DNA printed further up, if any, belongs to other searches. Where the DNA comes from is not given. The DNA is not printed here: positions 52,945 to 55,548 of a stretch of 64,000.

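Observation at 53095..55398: Tailspike with pectate-lyase-like beta-helix (possible depolymerase); annotated start probably too far upstream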

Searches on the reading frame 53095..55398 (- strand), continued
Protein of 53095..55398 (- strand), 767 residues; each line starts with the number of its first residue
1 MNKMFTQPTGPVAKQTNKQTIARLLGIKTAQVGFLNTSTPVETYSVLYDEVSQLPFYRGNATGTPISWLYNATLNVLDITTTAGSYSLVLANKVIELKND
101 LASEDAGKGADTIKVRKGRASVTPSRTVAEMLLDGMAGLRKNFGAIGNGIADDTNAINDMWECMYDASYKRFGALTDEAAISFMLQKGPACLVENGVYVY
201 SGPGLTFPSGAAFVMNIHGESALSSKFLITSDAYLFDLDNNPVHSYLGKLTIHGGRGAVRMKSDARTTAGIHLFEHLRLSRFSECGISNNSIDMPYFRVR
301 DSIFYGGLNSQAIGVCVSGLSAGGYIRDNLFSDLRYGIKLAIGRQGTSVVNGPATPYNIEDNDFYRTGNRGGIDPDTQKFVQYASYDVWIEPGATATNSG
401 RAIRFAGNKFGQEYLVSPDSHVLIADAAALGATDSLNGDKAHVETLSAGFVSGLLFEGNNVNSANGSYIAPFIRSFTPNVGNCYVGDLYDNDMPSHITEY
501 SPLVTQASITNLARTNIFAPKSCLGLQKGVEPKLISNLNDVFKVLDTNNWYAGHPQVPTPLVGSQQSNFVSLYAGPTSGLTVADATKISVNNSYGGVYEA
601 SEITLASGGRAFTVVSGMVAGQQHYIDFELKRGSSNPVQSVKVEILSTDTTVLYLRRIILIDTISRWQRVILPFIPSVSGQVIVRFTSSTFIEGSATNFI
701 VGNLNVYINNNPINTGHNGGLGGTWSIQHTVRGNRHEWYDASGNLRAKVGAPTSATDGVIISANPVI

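Call 34: fold_search(model_id=the predicted structure, library=pdb)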
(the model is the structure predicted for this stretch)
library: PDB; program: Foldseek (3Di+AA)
matches with E <= 10: 1729; with E <= 0.001: 67
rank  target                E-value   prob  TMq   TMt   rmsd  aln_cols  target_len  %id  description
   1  8iqe_B                5.0e-11  1.00  0.24  0.31  16.5       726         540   12  Crystal structure of tetrameric K2-2 TSP (released 2024-02-21)
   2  8iqe_D                7.8e-11  1.00  0.23  0.29  16.3       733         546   11  Crystal structure of tetrameric K2-2 TSP (released 2024-02-21)
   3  5w6h_A                1.2e-10  1.00  0.20  0.21  19.2       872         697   11  Crystal structure of Bacteriophage CBA120 tailspike protein 4 enzymatically active domain (TSP4dN, orf213) (released 2018-10-24)
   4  6w4q_A                2.3e-10  1.00  0.24  0.24  19.2       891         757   11  Crystal structure of full-length tailspike protein 2 (TSP2, ORF211) ) from Escherichia coli O157:H7 bacteriophage CAB1 (released 2021-01-20)
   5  6w4q_B                3.0e-10  1.00  0.26  0.26  18.4       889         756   11  Crystal structure of full-length tailspike protein 2 (TSP2, ORF211) ) from Escherichia coli O157:H7 bacteriophage CAB1 (released 2021-01-20)
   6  8iq9_A                6.9e-10  1.00  0.24  0.30  15.9       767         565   11  Crystal structure of trimeric K2-2 TSP in complex with tetrasaccharide and octasaccharide (released 2024-02-21)
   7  8iq9_B                7.9e-10  1.00  0.23  0.29  16.2       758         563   11  Crystal structure of trimeric K2-2 TSP in complex with tetrasaccharide and octasaccharide (released 2024-02-21)
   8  8iq5_D                9.9e-10  1.00  0.24  0.30  15.8       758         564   11  Crystal structure of trimeric K2-2 TSP (released 2024-02-21)
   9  6w4q_C                1.1e-09  1.00  0.24  0.24  19.7       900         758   11  Crystal structure of full-length tailspike protein 2 (TSP2, ORF211) ) from Escherichia coli O157:H7 bacteriophage CAB1 (released 2021-01-20)
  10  8iqe_A                1.2e-09  1.00  0.27  0.34  15.3       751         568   11  Crystal structure of tetrameric K2-2 TSP (released 2024-02-21)
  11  8iq5_A                6.4e-09  1.00  0.23  0.29  16.0       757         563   11  Crystal structure of trimeric K2-2 TSP (released 2024-02-21)
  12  8iqe_C                9.6e-09  1.00  0.25  0.30  15.2       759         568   10  Crystal structure of tetrameric K2-2 TSP (released 2024-02-21)
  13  7vz3_B                1.5e-08  1.00  0.25  0.26  14.6       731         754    8  Cryo-EM structure of Depo32, a Klebsiella phage depolymerase targets the K2 serotype K. pneumoniae (released 2023-08-30)
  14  7vyv_A                1.8e-08  1.00  0.25  0.26  17.6       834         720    8  Cryo-EM structure of Depo32, a Klebsiella phage depolymerase targets the K2 serotype K. pneumoniae (released 2023-08-30)
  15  4oj5_B                2.4e-08  1.00  0.23  0.23  21.6       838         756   12  Crystal Structure of a Putative Tailspike Protein (TSP1, orf210) from Escherichia coli O157:H7 Bacteriohage CBA120 (released 2014-03-26)
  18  4oj5_C                7.1e-08  1.00  0.22  0.22  21.4       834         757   12  Crystal Structure of a Putative Tailspike Protein (TSP1, orf210) from Escherichia coli O157:H7 Bacteriohage CBA120 (released 2014-03-26)
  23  5w6f_A                6.3e-07  1.00  0.20  0.23  18.8       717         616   14  Crystal structure of Bacteriophage CBA120 tailspike protein 3 (TSP3, orf212) (released 2018-10-24)
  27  4oj5_A                2.2e-06  1.00  0.19  0.19  22.6       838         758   10  Crystal Structure of a Putative Tailspike Protein (TSP1, orf210) from Escherichia coli O157:H7 Bacteriohage CBA120 (released 2014-03-26)
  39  1gui_A                6.1e-05  1.00  0.13  0.60   9.6       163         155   19  CBM4 structure and function (released 2002-09-26)
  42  2c26                  1.2e-04  1.00  0.14  0.36   6.6       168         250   16  Structural basis for the promiscuous specificity of the carbohydrate- binding modules from the beta-sandwich super famil (released 2005-10-18)
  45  3nru_H                1.8e-04  1.00  0.14  0.58   4.5       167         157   11  Ligand binding domain of EPHA7 (released 2010-12-08)
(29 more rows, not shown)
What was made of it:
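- Closest known: CBA120 TSP1 and TSP3. Same: The overall architecture is docking domain plus beta-helix plus C-terminal domain (call 34).
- Closest known: Klebsiella capsule depolymerases K2-2 TSP. Same: These are the best Foldseek matches to the whole model (E 5e-11 to 3e-7, call 34).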

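Call 52: fold_search(model_id=the predicted structure, library=viral)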
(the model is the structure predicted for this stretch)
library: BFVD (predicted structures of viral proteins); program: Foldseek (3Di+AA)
matches with E <= 10: 1859; with E <= 0.001: 209
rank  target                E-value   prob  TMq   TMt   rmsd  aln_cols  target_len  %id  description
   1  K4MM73                1.7e-70  1.00  0.57  0.91   3.8       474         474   99  Uncharacterized protein [Escherichia phage IME11]
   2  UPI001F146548         5.6e-20  1.00  0.36  0.30  15.5       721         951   16  (no name look-up for this kind of identifier)
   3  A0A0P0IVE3            6.4e-20  1.00  0.37  0.43  17.8       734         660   16  Uncharacterized protein [Klebsiella phage Kp2]
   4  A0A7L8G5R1            1.3e-15  1.00  0.26  0.26  16.3       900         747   13  (no name in the UniProt tables at hand)
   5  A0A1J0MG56            2.4e-15  1.00  0.27  0.32  17.4       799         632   17  Tail fibers protein [Serratia phage vB_Sru_IME250]
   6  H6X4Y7                4.8e-14  1.00  0.28  0.28  20.0       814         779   14  Putative structural protein [Klebsiella phage vB_KleM_RaK2]
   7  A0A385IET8            5.0e-14  1.00  0.30  0.26  12.8       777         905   14  Tail fiber protein [Escherichia phage PD38]
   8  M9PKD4                3.2e-13  1.00  0.20  0.17  21.9       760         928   12  Tail fiber protein [Escherichia phage EC1-UPM]
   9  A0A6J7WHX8            1.1e-12  1.00  0.28  0.29  16.4       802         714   10  Pectate lyase superfamily protein [uncultured Caudovirales phage]
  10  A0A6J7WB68            1.2e-12  1.00  0.25  0.30  18.6       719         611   11  C1q domain containing protein [uncultured Caudovirales phage]
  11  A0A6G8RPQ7            2.5e-12  1.00  0.23  0.23  17.6       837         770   13  Tail fibers protein [Salmonella phage maane]
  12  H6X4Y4                4.7e-12  1.00  0.34  0.35  16.6       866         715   14  Putative tail fiber protein [Klebsiella phage vB_KleM_RaK2]
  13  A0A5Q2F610            1.0e-11  1.00  0.19  0.19  22.4       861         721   14  Tail fiber protein [Klebsiella phage UPM 2146]
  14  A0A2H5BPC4            1.2e-11  1.00  0.19  0.19  21.9       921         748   11  Tail spike protein [Salmonella phage Mutine]
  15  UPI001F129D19         1.5e-11  1.00  0.30  0.33  13.4       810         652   12  (no name look-up for this kind of identifier)
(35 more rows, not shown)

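Call 67: get_annotated_region(hit=H17, flank=2500)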
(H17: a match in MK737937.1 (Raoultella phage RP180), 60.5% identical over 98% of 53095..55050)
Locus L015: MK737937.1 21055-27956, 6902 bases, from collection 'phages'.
description: Raoultella phage RP180, complete genome.
organism: Raoultella phage RP180 (NCBI taxid 2565500)
taxonomy: Viruses; Duplodnaviria; Heunggongvirae; Uroviricota; Caudoviricetes; Guernseyvirinae; Kagunavirus; Kagunavirus RP180
host: Raoultella sp. CEMTC 2544; source: -; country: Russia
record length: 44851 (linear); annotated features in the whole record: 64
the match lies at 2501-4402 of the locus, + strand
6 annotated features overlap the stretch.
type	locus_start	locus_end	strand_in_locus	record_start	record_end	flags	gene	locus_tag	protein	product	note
CDS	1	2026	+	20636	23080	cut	-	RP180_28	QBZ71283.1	tail fiber protein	ORF28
CDS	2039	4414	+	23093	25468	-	-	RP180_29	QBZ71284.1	tail fiber protein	ORF29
CDS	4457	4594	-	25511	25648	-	-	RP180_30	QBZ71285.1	hypothetical protein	ORF30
CDS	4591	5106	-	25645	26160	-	-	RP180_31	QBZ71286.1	hypothetical protein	ORF31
CDS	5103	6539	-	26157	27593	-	-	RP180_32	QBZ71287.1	DNA helicase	ORF32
CDS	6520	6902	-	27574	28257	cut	-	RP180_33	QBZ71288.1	DNA cytosine methyltransferase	ORF33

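Call 68: get_annotated_region(hit=H16, flank=2500)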
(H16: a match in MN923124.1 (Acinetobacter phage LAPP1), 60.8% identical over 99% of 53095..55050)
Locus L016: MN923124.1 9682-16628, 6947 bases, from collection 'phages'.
description: Acinetobacter phage LAPP1, complete genome.
organism: Acinetobacter phage LAPP1 (NCBI taxid 2692422)
taxonomy: Viruses
host: Acinetobacter pittii; source: pond; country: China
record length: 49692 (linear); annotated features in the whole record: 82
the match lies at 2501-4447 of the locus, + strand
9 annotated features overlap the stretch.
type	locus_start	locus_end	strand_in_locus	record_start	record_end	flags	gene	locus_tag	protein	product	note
CDS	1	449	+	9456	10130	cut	-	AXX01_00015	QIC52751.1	putative baseplate protein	-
CDS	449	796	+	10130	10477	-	-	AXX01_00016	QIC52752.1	hypothetical protein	-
CDS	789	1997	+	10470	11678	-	-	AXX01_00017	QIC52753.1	baseplate protein J-like protein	-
CDS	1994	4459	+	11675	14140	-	-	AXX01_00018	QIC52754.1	putative prophage endo-N-neuraminidase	-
CDS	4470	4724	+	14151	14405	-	-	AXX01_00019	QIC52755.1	hypothetical protein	-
CDS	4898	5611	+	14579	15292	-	-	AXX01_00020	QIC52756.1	hypothetical protein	-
CDS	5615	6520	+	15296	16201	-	-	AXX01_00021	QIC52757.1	hypothetical protein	-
CDS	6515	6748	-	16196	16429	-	-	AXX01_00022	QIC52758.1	hypothetical protein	-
CDS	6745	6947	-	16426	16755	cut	-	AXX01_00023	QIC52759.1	hypothetical protein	-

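Call 69: get_annotated_region(hit=H22, flank=2500)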
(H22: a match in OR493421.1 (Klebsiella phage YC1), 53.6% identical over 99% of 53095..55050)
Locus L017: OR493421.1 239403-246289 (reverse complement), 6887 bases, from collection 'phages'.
description: Klebsiella phage YC1, complete genome.
organism: Klebsiella phage YC1 (NCBI taxid 3076791)
taxonomy: Viruses; Duplodnaviria; Heunggongvirae; Uroviricota; Caudoviricetes
host: Klebsiella pneumoniae ATCC 700603; source: -; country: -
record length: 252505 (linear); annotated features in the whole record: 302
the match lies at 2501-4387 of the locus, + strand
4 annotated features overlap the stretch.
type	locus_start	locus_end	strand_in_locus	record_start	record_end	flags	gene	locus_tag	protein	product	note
CDS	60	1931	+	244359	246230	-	-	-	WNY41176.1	hypothetical protein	-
CDS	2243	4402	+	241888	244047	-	-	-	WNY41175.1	hypothetical protein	-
CDS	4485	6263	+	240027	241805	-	-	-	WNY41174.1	hypothetical protein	-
CDS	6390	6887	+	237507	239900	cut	-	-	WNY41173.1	hypothetical protein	-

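Call 70: get_annotated_region(hit=H23, flank=2500)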
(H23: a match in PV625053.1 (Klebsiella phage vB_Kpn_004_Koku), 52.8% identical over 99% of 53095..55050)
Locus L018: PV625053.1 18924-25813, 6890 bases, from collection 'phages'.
description: Klebsiella phage vB_Kpn_004_Koku, complete genome.
organism: Klebsiella phage vB_Kpn_004_Koku (NCBI taxid 3423635)
taxonomy: Viruses; Duplodnaviria; Heunggongvirae; Uroviricota; Caudoviricetes; Autographivirales; Autosignataviridae; Molineuxvirinae; Ulipvirus
host: Klebsiella pneumoniae subsp. pneumoniae; source: outside drainage of Mephi Hospital; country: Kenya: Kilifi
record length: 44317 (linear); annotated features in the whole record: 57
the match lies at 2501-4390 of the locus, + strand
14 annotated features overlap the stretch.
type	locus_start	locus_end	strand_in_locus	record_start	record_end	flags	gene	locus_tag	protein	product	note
CDS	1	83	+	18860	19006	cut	-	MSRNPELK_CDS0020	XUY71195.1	holin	lysis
CDS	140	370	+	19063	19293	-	-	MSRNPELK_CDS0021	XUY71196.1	Rz-like spanin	lysis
CDS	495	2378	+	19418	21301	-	-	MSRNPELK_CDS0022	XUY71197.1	tail protein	tail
CDS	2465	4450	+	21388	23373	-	-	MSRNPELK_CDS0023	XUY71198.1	tail protein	tail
CDS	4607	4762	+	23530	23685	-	-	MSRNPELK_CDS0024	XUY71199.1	hypothetical protein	-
CDS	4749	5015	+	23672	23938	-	-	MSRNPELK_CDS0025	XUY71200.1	hypothetical protein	-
CDS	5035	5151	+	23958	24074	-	-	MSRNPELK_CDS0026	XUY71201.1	hypothetical protein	-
CDS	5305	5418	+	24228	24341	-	-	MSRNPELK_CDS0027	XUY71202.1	hypothetical protein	-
CDS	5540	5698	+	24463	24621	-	-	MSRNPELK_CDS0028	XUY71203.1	hypothetical protein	-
CDS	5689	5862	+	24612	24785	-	-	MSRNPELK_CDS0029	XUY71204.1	hypothetical protein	-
CDS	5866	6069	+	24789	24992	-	-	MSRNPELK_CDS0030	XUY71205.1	hypothetical protein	-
CDS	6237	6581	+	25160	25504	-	-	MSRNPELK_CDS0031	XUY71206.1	ocr-like anti-restriction protein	auxiliary metabolic gene and host takeover; moron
CDS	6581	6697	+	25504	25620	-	-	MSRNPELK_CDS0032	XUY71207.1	hypothetical protein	-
CDS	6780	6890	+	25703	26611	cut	-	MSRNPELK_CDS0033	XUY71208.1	hypothetical protein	-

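Call 72: find_encoding_contigs(protein=P0012, flank=4000, max_places=3)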
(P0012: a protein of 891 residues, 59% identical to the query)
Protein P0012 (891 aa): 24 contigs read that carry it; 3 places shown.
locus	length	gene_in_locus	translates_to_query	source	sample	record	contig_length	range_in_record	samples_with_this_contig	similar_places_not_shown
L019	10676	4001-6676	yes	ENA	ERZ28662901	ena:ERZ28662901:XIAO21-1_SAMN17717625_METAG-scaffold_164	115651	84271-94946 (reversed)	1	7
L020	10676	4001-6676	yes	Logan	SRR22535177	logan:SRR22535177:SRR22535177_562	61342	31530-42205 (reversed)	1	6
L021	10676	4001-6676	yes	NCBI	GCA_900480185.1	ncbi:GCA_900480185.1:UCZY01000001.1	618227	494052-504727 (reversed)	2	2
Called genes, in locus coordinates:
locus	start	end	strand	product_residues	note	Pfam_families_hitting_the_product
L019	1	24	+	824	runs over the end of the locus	-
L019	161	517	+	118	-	-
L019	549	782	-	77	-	-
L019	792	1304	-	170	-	-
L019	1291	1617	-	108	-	-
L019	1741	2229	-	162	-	PF08346:AntA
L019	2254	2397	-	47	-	PF08346:AntA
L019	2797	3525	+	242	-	-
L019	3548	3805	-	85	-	-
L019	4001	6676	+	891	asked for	-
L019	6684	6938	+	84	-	-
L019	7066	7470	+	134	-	PF16931:Phage_holin_8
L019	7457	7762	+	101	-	PF05449:Phage_holin_3_7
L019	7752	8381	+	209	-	PF00182:Glyco_hydro_19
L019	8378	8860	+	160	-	PF10721:DUF2514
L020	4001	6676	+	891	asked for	-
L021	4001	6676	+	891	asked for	-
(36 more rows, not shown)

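Call 73: find_encoding_contigs(protein=P0013, flank=4000, max_places=2)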
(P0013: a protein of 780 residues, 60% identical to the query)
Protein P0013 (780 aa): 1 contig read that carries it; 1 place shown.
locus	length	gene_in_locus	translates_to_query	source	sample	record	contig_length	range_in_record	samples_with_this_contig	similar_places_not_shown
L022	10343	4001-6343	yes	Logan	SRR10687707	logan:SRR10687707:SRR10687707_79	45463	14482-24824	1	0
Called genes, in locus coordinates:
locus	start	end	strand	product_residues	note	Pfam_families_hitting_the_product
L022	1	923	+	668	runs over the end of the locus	PF26808:Phage_P22_gp16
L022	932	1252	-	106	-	-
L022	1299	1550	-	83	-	PF03869:Arc, PF22513:FitA-like_RHH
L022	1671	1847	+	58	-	PF03869:Arc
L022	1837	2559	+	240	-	PF02498:Bro-N, PF10548:P22_AR_C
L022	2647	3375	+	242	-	-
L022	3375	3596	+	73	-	-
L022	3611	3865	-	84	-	PF05534:HicB (weak), PF03869:Arc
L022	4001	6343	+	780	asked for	PF09008:Head_binding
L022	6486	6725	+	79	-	-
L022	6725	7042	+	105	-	-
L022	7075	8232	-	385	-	PF13356:Arm-DNA-bind_3, PF14659:Phage_int_SAM_3 (weak), PF22022:Phage_int_M, PF00589:Phage_integrase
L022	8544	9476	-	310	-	PF01226:Form_Nir_trans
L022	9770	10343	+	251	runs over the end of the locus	PF04333:MlaA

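Call 74: find_encoding_contigs(protein=P0005, flank=4000, max_places=2)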
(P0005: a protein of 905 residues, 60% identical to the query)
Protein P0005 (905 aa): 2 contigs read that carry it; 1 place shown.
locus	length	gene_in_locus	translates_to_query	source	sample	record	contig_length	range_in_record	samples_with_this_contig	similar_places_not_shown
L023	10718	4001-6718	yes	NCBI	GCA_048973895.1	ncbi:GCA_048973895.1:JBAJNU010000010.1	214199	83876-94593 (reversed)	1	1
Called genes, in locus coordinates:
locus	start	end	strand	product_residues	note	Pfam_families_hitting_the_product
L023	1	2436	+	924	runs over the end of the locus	-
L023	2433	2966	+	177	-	-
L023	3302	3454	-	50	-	-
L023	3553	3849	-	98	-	-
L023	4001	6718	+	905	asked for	-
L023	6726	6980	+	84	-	-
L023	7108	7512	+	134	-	PF16931:Phage_holin_8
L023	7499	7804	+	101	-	PF05449:Phage_holin_3_7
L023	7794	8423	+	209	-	PF00182:Glyco_hydro_19 (weak)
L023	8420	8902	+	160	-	PF10721:DUF2514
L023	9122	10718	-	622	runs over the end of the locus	PF00884:Sulfatase, PF16347:SGSH_C (faint)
